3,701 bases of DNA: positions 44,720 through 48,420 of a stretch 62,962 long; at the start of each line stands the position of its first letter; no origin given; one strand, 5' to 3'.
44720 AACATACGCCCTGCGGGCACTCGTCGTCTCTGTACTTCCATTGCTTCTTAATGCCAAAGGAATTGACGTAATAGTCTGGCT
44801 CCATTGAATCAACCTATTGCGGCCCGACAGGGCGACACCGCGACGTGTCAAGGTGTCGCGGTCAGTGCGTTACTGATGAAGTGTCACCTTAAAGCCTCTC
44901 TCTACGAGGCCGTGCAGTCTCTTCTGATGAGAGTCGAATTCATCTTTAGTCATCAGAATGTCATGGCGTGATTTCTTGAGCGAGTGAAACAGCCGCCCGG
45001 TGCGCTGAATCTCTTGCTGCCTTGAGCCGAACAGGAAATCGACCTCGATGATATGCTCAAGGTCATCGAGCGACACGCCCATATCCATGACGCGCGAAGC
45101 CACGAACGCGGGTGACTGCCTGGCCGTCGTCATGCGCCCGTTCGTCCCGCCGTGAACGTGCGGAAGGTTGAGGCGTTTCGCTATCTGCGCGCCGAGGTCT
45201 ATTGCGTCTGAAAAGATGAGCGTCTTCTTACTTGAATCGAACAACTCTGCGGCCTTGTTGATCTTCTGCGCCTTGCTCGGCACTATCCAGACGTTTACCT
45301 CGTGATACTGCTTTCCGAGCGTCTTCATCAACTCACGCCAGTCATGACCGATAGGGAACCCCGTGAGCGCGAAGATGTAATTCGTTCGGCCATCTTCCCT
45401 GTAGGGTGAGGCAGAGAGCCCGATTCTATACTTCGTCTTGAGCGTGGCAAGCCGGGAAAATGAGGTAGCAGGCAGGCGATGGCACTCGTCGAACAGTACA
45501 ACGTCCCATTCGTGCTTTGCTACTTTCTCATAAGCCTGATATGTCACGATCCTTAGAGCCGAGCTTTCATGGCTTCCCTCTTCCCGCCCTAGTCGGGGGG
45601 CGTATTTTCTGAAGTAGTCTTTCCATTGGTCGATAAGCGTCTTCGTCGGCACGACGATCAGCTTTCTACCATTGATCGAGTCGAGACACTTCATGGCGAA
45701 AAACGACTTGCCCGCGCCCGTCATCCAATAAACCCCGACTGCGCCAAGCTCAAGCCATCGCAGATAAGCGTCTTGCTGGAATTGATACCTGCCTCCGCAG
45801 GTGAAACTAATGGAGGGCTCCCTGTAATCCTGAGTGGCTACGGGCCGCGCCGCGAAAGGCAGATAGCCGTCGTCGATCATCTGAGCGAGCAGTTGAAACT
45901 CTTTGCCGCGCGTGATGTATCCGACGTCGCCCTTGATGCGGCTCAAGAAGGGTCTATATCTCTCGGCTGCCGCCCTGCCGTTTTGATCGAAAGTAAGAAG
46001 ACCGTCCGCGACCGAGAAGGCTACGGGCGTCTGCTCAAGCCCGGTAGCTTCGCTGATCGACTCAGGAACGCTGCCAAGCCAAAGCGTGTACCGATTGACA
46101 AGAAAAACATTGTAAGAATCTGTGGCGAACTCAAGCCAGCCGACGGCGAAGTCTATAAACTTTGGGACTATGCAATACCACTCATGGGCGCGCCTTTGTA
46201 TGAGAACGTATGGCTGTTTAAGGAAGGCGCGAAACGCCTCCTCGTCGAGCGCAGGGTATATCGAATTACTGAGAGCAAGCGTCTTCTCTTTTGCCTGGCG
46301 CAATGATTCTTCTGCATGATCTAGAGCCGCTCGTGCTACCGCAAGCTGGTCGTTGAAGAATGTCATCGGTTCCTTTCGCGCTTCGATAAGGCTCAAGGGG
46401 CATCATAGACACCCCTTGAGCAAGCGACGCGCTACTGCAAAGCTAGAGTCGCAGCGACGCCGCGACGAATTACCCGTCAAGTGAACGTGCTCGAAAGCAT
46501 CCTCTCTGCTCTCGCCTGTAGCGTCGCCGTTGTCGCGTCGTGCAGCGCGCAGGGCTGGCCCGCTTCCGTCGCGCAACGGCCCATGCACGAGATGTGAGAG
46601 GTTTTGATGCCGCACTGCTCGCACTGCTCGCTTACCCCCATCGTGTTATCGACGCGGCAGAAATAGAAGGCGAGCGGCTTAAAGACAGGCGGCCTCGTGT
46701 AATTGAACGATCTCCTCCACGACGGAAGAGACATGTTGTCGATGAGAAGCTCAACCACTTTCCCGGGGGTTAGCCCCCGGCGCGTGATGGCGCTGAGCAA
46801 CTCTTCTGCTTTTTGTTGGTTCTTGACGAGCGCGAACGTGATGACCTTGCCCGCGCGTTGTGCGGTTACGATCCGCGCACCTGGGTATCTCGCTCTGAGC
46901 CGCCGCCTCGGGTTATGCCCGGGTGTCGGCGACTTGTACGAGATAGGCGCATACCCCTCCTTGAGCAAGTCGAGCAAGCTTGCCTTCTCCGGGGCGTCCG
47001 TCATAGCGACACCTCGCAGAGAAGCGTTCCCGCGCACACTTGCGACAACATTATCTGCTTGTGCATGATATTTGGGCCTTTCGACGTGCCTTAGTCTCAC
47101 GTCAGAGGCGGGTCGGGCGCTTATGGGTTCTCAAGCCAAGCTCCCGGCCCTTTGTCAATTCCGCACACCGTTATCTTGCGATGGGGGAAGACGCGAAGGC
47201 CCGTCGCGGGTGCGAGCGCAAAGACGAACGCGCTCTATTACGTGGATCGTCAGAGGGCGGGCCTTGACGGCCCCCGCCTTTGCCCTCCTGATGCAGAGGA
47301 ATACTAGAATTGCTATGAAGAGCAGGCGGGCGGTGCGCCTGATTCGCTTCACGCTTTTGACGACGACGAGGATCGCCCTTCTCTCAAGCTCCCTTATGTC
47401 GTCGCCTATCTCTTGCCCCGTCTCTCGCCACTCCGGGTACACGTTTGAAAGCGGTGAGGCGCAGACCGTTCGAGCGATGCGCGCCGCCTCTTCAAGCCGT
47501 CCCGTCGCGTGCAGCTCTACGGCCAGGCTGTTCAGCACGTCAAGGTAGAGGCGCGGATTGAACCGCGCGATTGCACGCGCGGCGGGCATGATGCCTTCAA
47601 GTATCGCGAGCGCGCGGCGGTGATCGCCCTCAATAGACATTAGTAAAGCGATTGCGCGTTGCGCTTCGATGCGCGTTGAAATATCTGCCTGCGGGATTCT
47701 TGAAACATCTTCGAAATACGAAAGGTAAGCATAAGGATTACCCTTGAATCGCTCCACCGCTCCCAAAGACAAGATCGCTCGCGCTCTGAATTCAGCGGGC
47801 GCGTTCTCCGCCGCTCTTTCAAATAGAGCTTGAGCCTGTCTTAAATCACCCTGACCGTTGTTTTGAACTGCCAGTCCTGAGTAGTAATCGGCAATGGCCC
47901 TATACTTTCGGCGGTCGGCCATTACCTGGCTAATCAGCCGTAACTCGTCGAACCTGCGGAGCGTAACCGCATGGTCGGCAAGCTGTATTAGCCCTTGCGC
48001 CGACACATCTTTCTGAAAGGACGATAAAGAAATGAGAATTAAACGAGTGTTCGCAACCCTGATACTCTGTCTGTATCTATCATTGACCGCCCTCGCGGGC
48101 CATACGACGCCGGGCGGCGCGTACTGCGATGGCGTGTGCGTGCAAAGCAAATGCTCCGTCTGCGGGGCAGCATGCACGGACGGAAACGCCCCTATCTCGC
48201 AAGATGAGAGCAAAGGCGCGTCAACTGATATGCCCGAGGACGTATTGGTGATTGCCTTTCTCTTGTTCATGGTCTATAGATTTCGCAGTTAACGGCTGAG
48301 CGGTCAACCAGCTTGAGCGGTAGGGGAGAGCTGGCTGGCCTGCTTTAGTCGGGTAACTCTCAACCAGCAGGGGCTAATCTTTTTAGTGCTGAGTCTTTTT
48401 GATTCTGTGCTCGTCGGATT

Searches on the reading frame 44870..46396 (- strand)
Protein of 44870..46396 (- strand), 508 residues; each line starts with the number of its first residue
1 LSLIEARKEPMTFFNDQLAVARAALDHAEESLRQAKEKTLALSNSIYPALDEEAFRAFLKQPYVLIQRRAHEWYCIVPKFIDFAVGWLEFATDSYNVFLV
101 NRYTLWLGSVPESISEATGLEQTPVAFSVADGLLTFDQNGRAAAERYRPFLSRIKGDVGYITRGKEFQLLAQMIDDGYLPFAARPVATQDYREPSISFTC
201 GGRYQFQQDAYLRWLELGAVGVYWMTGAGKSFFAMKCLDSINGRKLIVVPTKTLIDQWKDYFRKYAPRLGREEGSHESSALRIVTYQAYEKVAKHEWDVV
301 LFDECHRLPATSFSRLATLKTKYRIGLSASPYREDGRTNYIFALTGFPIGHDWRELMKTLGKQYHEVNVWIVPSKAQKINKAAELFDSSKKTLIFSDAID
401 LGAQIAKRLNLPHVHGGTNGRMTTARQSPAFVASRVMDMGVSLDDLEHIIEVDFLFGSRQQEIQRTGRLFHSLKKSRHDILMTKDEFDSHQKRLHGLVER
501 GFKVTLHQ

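Call 14: search_protein_families(library=pfam, proteins=[window:44870-46396:-], max_evalue=0.01)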
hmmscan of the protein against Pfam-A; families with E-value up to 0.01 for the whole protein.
window:44870-46396:- (508 aa): 6 families
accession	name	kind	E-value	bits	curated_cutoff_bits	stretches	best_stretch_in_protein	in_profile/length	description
PF04851.21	ResIII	-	1.3e-15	58.1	22.5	1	222-333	28-164/164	Type III restriction enzyme, res subunit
PF16203.11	ERCC3_RAD25_C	-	2.3e-07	30.8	27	1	389-477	60-156/248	ERCC3/RAD25/XPB C-terminal helicase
PF00176.29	SNF2-rel_dom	-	5.7e-06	26.1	24.9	1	244-335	53-167/290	SNF2-related domain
PF00270.35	DEAD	-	0.00012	22.3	26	1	205-315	2-136/167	DEAD/DEAH box helicase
PF00271.37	Helicase_C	-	0.00018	22.2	23.5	1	380-469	4-106/110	Helicase conserved C-terminal domain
PF13401.12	AAA_22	-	0.00089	20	27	1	226-320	14-108/130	AAA domain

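Call 15: search_protein_families(library=phrogs, proteins=[window:44870-46396:-], max_evalue=0.001)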
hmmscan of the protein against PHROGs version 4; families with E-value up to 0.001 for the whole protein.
window:44870-46396:- (508 aa): 6 families
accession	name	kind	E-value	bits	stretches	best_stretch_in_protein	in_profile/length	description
phrog_16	-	DNA, RNA and nucleotide metabolism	3.7e-26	92.6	1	204-469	274-583/986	DNA helicase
phrog_62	-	DNA, RNA and nucleotide metabolism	2.1e-13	49.7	1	204-336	698-854/1881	DNA helicase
phrog_16259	-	DNA, RNA and nucleotide metabolism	5.2e-06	26.9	1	226-334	141-264/330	DNA helicase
phrog_9690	-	DNA, RNA and nucleotide metabolism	6e-06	26.5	0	276-339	16-85/306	DNA helicase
phrog_2488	-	DNA, RNA and nucleotide metabolism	0.00023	21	0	282-317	162-196/579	DNA helicase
phrog_6819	-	DNA, RNA and nucleotide metabolism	0.00086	18.8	0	225-266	44-86/645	Holliday junction branch migration helicase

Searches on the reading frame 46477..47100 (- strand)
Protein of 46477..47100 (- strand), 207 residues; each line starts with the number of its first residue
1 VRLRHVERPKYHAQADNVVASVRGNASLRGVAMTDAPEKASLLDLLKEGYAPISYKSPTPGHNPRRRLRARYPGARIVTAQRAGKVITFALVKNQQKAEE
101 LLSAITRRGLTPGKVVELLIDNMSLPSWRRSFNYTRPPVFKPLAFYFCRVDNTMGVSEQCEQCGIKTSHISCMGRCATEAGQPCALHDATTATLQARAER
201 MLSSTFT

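Call 32: search_protein_families(library=phrogs, proteins=[window:46477-47100:-], max_evalue=0.01)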
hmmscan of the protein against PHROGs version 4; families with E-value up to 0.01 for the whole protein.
window:46477-47100:- (207 aa): 0 families

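Call 33: search_protein_families(library=pfam, proteins=[window:46477-47100:-], max_evalue=0.01)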
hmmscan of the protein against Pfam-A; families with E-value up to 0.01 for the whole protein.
window:46477-47100:- (207 aa): 0 families

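Call 90: search_solved_structures(query=window:46477-47100:-, max_evalue=1)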
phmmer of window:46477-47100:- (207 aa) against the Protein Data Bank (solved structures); distinct sequences matched with E-value up to 1: 2.
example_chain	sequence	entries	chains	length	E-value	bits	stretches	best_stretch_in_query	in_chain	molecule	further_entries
1a44_A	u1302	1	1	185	0.22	14.3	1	61-128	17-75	PHOSPHATIDYLETHANOLAMINE-BINDING PROTEIN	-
1b7a_A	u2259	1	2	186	0.22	14.3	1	61-128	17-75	PHOSPHATIDYLETHANOLAMINE-BINDING PROTEIN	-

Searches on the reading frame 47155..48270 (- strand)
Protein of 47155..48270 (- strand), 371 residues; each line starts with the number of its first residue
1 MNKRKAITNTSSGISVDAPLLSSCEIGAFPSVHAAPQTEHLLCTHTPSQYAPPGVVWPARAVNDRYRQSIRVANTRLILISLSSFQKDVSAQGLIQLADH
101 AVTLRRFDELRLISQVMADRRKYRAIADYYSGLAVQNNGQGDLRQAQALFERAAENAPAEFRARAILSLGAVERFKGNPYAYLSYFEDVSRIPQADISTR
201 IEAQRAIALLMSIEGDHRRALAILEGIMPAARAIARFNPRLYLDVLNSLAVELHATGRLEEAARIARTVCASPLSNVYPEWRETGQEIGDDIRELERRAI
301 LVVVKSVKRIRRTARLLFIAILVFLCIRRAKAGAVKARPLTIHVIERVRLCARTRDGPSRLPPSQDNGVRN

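Call 14: search_protein_families(library=pfam, proteins=[window:47155-48270:-], max_evalue=0.01)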
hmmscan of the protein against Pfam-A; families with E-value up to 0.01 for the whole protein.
window:47155-48270:- (371 aa): 2 families
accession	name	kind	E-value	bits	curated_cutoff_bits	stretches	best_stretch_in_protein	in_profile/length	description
PF13424.12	TPR_12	-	0.00026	21.6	30.1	0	202-269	4-71/77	Tetratricopeptide repeat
PF14559.12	TPR_19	-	0.0038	17.9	25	0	140-165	4-29/68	Tetratricopeptide repeat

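Call 15: search_protein_families(library=phrogs, proteins=[window:47155-48270:-], max_evalue=0.001)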
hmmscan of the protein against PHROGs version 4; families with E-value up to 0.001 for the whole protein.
window:47155-48270:- (371 aa): 0 families
